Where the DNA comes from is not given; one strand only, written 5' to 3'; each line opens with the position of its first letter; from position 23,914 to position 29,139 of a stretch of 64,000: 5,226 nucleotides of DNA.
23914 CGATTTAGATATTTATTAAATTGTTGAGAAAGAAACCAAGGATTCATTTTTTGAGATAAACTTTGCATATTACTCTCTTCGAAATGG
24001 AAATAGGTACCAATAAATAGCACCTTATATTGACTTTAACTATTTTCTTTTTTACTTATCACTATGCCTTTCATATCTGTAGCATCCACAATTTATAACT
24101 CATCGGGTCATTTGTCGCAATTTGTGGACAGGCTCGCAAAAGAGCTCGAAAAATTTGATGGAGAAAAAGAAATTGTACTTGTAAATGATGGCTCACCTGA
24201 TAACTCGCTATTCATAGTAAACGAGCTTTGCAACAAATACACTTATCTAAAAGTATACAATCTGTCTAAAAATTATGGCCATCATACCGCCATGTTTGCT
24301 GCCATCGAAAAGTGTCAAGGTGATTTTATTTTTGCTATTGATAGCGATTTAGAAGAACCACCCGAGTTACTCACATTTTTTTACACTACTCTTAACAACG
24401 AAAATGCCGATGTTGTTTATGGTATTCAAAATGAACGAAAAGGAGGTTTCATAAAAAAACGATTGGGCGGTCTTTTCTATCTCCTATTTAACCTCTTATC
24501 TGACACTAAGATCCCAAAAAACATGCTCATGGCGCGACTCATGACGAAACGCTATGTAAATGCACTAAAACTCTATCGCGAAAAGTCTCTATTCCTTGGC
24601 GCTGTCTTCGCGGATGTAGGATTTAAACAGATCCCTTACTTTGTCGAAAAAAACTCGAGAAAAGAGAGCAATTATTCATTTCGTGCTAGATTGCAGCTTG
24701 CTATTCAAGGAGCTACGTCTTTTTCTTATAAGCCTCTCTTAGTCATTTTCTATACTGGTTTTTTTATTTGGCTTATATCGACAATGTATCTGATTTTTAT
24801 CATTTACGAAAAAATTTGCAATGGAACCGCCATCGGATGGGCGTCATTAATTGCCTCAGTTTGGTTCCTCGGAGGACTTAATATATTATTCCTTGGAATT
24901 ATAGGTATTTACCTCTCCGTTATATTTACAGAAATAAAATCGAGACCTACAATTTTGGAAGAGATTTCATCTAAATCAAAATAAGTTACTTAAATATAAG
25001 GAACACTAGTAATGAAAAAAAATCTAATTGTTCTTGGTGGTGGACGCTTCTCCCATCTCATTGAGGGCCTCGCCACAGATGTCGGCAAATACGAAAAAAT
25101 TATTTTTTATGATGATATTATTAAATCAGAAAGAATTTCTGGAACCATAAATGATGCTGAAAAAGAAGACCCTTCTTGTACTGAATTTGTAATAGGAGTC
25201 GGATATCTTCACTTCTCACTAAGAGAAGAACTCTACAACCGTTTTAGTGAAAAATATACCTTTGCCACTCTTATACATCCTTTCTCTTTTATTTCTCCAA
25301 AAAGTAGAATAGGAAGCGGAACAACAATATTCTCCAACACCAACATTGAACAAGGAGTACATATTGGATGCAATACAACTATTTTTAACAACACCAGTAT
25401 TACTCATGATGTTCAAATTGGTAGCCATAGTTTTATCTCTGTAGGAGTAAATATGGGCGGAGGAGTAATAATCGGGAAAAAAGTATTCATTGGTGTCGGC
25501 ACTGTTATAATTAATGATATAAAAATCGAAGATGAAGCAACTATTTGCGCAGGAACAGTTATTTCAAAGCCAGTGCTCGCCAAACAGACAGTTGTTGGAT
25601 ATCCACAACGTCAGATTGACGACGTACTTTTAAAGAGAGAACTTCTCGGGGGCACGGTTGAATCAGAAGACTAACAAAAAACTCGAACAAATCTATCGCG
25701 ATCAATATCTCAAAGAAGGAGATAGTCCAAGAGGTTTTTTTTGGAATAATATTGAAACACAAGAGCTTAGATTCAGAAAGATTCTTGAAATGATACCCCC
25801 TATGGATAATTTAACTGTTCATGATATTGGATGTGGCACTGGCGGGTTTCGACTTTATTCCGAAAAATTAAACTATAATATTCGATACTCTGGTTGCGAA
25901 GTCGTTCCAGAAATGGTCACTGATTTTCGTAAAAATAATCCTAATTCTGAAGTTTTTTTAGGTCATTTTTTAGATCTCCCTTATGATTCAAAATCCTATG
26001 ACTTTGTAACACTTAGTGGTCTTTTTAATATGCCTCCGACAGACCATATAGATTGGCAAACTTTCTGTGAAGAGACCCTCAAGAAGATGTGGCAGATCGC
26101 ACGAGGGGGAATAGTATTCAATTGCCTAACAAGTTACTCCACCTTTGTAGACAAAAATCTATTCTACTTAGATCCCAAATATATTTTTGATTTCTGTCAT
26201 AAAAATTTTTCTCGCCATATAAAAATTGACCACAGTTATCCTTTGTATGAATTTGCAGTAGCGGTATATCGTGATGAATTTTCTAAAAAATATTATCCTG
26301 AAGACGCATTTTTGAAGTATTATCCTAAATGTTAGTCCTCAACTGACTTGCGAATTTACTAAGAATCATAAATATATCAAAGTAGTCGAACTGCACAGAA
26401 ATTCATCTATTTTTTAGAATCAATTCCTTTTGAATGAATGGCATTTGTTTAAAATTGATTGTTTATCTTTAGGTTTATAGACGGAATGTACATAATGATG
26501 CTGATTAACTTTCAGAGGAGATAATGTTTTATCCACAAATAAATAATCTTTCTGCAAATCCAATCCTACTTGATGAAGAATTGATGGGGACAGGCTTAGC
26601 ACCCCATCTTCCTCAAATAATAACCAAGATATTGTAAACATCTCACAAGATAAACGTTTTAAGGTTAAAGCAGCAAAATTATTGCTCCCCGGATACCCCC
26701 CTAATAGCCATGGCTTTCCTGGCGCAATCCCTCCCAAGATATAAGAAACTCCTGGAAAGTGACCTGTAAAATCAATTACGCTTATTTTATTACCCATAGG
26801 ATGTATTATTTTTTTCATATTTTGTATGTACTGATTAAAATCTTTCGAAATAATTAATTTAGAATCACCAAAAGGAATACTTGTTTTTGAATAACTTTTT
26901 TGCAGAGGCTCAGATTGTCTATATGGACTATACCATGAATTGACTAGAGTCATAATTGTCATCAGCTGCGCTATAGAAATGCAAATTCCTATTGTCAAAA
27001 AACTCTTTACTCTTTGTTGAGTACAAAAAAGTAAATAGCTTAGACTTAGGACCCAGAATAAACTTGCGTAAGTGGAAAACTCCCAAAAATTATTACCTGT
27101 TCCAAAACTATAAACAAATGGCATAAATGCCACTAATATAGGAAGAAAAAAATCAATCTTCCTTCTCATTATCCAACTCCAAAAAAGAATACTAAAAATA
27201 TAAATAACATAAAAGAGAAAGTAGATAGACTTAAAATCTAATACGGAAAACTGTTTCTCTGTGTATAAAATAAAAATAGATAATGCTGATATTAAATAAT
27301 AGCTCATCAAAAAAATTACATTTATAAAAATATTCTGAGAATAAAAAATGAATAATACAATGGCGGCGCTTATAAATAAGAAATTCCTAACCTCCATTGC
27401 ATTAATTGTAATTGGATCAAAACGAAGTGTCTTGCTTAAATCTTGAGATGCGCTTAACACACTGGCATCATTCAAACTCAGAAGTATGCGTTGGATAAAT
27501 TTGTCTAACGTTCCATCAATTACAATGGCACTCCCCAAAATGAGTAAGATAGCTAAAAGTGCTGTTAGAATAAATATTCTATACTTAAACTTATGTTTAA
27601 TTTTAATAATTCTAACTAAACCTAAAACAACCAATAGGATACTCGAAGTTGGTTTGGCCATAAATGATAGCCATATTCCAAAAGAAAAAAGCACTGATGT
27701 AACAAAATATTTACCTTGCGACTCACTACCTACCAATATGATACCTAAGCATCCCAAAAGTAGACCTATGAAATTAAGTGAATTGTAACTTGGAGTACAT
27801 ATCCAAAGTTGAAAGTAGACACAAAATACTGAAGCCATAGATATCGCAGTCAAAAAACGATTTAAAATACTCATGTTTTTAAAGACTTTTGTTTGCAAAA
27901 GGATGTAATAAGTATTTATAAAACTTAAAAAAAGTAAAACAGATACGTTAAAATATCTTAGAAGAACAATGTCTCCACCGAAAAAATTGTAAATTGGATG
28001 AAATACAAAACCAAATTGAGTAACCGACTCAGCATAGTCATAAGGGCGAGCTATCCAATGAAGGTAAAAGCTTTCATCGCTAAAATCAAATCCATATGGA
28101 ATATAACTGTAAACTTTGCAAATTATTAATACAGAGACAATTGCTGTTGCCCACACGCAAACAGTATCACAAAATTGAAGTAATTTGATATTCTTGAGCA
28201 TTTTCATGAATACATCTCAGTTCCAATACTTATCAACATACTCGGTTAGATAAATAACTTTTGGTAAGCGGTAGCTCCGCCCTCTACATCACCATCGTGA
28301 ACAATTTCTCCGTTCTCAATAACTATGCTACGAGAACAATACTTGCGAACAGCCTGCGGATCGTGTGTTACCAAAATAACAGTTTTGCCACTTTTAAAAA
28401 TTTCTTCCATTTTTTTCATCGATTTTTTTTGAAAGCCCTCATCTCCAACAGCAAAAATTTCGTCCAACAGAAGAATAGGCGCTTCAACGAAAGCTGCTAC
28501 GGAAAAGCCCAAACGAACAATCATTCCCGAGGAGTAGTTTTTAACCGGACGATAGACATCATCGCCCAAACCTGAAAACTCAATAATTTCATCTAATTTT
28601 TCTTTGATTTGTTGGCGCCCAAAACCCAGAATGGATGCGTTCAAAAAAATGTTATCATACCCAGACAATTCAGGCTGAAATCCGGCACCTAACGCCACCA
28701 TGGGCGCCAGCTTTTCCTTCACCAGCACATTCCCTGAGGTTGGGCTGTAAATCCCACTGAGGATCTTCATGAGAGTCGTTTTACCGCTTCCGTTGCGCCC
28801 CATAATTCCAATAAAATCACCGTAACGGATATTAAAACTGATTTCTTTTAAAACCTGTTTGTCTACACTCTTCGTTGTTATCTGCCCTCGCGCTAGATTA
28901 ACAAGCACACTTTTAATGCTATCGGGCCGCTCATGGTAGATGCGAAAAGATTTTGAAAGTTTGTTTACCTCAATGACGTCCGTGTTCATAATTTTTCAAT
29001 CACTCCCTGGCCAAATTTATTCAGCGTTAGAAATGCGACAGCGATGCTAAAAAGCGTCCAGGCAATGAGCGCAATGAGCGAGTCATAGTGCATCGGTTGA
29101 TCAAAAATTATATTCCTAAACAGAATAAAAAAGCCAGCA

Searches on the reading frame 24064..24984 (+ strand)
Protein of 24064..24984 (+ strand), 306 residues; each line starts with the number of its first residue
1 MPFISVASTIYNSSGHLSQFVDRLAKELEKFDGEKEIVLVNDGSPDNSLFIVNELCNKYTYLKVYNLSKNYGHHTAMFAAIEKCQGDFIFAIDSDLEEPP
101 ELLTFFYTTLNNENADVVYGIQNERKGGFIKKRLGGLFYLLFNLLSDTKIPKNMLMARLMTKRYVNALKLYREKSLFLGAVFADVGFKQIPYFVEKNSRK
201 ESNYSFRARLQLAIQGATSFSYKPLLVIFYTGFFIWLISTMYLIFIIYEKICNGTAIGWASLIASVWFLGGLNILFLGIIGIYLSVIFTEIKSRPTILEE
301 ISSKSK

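Call 89: search_protein_families(library=pfam, proteins=[window:24064-24984:+], max_evalue=0.00001)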
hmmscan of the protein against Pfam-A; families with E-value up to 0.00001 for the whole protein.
window:24064-24984:+ (306 aa): 2 families
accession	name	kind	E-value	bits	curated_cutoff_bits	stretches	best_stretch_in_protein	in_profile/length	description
PF00535.33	Glycos_transf_2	-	4.1e-22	79.3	23.3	1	5-142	1-132/168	Glycosyl transferase family 2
PF10111.15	Glyco_tranf_2_2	-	8.4e-06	25.9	27.3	0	21-95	16-91/276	Glycosyltransferase like family 2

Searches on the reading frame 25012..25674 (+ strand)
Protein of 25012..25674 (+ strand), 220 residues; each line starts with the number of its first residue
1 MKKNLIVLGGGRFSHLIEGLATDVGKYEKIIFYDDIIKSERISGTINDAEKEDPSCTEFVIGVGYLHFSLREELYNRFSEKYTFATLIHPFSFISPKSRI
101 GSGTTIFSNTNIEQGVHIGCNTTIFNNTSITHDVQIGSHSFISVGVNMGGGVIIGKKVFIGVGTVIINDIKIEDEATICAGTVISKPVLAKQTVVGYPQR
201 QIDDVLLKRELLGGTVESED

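Call 89: search_protein_families(library=pfam, proteins=[window:25012-25674:+], max_evalue=0.00001)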
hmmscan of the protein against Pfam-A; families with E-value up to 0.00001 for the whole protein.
window:25012-25674:+ (220 aa): 2 families
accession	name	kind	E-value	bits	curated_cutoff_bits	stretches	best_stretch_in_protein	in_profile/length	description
PF00132.30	Hexapep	-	1.3e-15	56.8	27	0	151-185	1-35/36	Bacterial transferase hexapeptide (six repeats)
PF25084.1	LbH_EIF2B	-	9.7e-08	32.4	54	1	75-178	5-105/105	EIF2B subunit epsilon LbH domain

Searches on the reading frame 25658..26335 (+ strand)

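Call 89: search_protein_families(library=pfam, proteins=[window:25658-26335:+], max_evalue=0.00001)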
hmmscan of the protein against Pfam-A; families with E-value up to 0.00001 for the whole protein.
window:25658-26335:+ (225 aa): 2 families
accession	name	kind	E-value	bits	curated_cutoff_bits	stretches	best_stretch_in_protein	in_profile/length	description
PF13649.12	Methyltransf_25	-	3.6e-09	37.6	27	1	54-129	1-80/97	Methyltransferase domain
PF08241.18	Methyltransf_11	-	1.8e-08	35.3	21.2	1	56-125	2-72/95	Methyltransferase domain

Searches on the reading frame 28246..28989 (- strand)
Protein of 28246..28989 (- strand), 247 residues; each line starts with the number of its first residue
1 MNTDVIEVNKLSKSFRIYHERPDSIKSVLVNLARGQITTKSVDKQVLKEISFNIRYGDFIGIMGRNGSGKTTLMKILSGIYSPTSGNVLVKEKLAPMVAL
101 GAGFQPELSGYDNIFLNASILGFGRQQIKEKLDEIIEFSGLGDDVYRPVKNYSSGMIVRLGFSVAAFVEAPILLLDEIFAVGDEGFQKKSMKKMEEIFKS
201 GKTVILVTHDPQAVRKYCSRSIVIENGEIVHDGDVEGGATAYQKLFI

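Call 89: search_protein_families(library=pfam, proteins=[window:28246-28989:-], max_evalue=0.00001)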
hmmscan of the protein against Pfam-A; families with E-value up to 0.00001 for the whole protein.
window:28246-28989:- (247 aa): 2 families
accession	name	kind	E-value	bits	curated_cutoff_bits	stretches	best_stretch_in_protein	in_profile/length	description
PF00005.33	ABC_tran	-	4.4e-21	76.4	25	1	47-179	1-136/137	ABC transporter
PF13304.12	AAA_21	-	8e-07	29.8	27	0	60-80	2-22/304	AAA domain, putative AbiEii toxin, Type IV TA system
